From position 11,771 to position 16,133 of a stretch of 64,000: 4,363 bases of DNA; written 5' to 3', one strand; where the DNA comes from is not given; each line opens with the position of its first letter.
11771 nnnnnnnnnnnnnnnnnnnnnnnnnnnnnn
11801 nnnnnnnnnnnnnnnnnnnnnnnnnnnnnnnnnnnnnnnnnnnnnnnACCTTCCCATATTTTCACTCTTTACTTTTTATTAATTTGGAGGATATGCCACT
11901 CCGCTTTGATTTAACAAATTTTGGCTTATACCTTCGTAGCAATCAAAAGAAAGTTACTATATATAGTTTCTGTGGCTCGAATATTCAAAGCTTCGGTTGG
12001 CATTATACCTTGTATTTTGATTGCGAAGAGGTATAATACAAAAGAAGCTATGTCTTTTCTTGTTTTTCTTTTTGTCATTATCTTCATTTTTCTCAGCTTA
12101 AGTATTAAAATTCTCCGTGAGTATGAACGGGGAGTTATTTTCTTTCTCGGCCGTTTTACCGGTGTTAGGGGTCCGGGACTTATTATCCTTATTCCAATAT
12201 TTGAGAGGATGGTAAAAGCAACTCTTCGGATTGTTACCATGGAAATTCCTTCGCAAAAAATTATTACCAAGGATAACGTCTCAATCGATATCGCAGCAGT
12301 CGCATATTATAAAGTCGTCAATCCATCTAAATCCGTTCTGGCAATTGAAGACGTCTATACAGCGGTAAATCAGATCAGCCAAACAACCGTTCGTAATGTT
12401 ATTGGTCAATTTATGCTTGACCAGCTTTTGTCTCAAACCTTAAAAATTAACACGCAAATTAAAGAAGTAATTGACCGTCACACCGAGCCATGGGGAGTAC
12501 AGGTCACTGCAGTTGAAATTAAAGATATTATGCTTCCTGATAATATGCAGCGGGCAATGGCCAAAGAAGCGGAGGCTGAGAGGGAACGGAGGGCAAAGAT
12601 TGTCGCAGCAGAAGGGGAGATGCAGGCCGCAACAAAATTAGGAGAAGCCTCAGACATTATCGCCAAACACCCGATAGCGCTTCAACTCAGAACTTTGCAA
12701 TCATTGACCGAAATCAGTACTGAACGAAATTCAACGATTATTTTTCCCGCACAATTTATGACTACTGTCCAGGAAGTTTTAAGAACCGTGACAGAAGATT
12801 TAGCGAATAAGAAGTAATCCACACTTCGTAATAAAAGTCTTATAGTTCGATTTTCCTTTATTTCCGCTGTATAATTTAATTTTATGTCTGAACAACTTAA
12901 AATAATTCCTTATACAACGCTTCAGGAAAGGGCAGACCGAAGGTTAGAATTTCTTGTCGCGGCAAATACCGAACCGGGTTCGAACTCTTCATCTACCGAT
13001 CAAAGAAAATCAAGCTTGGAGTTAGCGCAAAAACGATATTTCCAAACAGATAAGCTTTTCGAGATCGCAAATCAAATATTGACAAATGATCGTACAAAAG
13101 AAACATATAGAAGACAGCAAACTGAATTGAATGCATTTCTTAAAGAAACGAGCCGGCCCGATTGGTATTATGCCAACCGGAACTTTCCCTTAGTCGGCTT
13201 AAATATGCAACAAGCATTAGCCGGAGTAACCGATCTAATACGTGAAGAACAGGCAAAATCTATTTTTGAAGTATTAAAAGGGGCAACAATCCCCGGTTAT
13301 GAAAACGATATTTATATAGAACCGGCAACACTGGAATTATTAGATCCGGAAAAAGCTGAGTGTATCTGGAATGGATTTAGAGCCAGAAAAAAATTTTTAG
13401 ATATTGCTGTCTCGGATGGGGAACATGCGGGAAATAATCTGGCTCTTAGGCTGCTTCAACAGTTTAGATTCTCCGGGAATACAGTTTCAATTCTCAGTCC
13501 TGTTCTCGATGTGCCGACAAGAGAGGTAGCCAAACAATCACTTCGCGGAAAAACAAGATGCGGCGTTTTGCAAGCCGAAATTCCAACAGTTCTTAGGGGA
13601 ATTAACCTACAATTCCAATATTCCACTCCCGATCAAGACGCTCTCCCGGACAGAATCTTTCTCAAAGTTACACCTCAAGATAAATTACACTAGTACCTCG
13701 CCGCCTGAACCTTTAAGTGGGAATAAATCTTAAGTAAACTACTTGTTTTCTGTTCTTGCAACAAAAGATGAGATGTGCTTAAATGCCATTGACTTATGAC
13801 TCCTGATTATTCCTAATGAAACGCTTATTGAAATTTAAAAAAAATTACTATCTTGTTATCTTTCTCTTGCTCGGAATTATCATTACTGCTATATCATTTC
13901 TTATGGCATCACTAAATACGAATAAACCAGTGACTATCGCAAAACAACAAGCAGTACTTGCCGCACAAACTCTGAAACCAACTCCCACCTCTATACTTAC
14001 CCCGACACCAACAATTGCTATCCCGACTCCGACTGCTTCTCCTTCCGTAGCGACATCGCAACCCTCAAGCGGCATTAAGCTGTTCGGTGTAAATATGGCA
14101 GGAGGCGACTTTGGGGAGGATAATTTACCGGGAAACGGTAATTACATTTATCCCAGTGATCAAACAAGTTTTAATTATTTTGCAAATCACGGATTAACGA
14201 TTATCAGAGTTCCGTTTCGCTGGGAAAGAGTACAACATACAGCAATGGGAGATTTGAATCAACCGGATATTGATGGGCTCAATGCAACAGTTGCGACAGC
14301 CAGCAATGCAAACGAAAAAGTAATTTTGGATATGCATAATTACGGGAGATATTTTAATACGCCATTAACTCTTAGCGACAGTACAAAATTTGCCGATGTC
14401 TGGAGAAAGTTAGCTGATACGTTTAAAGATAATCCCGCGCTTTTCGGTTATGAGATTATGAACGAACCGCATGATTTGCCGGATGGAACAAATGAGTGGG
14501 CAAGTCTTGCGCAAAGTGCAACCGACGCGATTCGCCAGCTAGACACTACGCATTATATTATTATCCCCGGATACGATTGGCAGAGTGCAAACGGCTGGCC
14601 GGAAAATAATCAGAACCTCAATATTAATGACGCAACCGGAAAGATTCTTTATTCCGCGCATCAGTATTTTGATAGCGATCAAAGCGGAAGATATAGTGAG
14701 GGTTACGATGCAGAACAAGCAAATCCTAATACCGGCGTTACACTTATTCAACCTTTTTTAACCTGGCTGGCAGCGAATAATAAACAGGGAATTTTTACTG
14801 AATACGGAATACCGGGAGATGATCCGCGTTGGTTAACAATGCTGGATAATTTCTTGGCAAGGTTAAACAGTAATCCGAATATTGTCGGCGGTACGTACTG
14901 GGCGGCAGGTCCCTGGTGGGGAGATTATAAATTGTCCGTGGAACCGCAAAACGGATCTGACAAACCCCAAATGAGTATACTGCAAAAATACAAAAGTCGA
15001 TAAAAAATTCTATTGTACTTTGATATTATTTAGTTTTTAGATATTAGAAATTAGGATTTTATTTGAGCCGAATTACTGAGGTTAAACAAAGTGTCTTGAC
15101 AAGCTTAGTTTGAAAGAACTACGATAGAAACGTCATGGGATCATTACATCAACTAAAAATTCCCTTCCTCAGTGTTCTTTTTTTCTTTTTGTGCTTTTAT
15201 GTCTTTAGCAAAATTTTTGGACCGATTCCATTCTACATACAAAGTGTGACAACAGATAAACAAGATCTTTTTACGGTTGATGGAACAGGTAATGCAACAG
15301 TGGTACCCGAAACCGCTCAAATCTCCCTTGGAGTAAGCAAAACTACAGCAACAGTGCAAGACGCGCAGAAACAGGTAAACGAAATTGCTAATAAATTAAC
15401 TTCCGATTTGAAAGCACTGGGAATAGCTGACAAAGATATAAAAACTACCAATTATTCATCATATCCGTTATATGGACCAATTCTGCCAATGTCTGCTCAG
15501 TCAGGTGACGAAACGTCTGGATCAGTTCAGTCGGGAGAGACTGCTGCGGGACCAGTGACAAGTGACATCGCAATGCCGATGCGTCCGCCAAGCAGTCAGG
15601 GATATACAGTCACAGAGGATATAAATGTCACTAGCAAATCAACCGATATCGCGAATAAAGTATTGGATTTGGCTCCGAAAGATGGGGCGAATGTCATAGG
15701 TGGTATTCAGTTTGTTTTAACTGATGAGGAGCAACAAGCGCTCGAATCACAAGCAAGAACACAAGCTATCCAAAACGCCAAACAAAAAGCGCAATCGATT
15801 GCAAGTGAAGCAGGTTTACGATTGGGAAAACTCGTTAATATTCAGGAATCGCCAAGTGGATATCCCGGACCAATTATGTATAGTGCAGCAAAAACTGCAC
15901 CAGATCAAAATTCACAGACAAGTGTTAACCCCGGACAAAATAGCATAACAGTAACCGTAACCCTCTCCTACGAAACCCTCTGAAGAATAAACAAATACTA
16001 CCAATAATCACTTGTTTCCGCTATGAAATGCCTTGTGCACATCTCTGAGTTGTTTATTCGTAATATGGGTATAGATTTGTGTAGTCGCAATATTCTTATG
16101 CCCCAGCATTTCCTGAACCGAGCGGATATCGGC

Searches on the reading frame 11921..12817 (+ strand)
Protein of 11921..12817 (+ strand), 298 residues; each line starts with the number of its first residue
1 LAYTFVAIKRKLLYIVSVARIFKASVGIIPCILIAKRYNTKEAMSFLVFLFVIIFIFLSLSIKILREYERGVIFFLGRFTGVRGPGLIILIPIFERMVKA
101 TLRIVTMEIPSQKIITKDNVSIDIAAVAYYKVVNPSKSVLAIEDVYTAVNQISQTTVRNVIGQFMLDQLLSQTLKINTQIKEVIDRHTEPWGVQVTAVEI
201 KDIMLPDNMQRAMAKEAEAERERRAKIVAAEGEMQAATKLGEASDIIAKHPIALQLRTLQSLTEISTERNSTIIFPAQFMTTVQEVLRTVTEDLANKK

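Call 85: search_protein_families(library=pfam, proteins=[window:11921-12817:+], max_evalue=0.00001)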
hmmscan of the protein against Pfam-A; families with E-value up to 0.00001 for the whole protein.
window:11921-12817:+ (298 aa): 2 families
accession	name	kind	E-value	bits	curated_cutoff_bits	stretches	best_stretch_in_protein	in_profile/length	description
PF01145.31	Band_7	-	6.1e-37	127.8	23.6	1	64-233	2-175/176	SPFH domain / Band 7 family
PF13421.11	Band_7_1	-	7.3e-06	26.2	24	0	138-218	126-208/211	SPFH domain-Band 7 family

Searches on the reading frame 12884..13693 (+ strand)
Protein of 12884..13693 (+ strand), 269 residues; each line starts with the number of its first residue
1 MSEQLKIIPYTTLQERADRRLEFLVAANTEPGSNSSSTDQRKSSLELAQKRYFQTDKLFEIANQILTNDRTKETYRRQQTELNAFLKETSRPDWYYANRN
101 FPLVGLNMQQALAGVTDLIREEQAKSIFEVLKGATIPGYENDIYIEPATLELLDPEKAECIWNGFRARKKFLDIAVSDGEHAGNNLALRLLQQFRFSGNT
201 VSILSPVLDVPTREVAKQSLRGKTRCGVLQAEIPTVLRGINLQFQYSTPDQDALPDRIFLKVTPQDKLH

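Call 3: search_protein_families(library=pfam, proteins=[window:12884-13693:+], max_evalue=1)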
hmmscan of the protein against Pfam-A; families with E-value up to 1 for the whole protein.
window:12884-13693:+ (269 aa): 2 families
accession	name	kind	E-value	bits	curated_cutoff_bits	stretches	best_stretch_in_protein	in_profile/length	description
PF24905.1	TTC3_9th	-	0.15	12.3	27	1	98-126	32-59/60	TTC3, helical domain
PF02099.23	Josephin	-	0.16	12.2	26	1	47-88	14-54/157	Josephin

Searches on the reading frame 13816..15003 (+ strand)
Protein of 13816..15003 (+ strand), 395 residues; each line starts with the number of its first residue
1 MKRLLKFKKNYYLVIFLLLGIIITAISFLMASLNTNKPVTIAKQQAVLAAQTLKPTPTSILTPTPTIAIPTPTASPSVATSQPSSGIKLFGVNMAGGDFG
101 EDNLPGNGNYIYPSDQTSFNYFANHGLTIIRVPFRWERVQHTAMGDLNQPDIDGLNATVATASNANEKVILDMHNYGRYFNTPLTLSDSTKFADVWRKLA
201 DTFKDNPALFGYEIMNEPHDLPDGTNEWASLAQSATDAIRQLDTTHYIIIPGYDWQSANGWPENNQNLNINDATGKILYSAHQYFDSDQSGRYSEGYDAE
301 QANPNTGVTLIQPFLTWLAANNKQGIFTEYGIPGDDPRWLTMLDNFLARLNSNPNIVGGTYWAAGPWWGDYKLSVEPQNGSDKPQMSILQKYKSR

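Call 85: search_protein_families(library=pfam, proteins=[window:13816-15003:+], max_evalue=0.00001)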
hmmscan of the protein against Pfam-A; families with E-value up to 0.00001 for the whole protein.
window:13816-15003:+ (395 aa): 1 family
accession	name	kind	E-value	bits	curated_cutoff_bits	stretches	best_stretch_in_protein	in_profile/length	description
PF00150.24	Cellulase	-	3.7e-40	138.6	23.5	1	111-337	21-243/272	Cellulase (glycosyl hydrolase family 5)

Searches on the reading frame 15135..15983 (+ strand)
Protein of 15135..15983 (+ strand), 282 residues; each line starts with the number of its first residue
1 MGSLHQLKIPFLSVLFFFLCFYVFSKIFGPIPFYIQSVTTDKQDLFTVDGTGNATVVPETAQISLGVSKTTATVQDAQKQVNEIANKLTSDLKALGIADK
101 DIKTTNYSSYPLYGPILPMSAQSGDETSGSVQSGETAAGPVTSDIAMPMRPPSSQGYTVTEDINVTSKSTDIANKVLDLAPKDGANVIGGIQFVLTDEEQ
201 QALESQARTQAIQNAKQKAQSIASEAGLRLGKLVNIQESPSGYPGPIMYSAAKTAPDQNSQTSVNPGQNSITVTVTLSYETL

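Call 85: search_protein_families(library=pfam, proteins=[window:15135-15983:+], max_evalue=0.00001)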
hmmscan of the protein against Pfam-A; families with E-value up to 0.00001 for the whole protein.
window:15135-15983:+ (282 aa): 1 family
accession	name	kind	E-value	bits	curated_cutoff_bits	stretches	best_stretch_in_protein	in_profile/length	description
PF04402.19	SIMPL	-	6.5e-47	160.9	25.2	1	47-279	2-205/205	Protein of unknown function (DUF541)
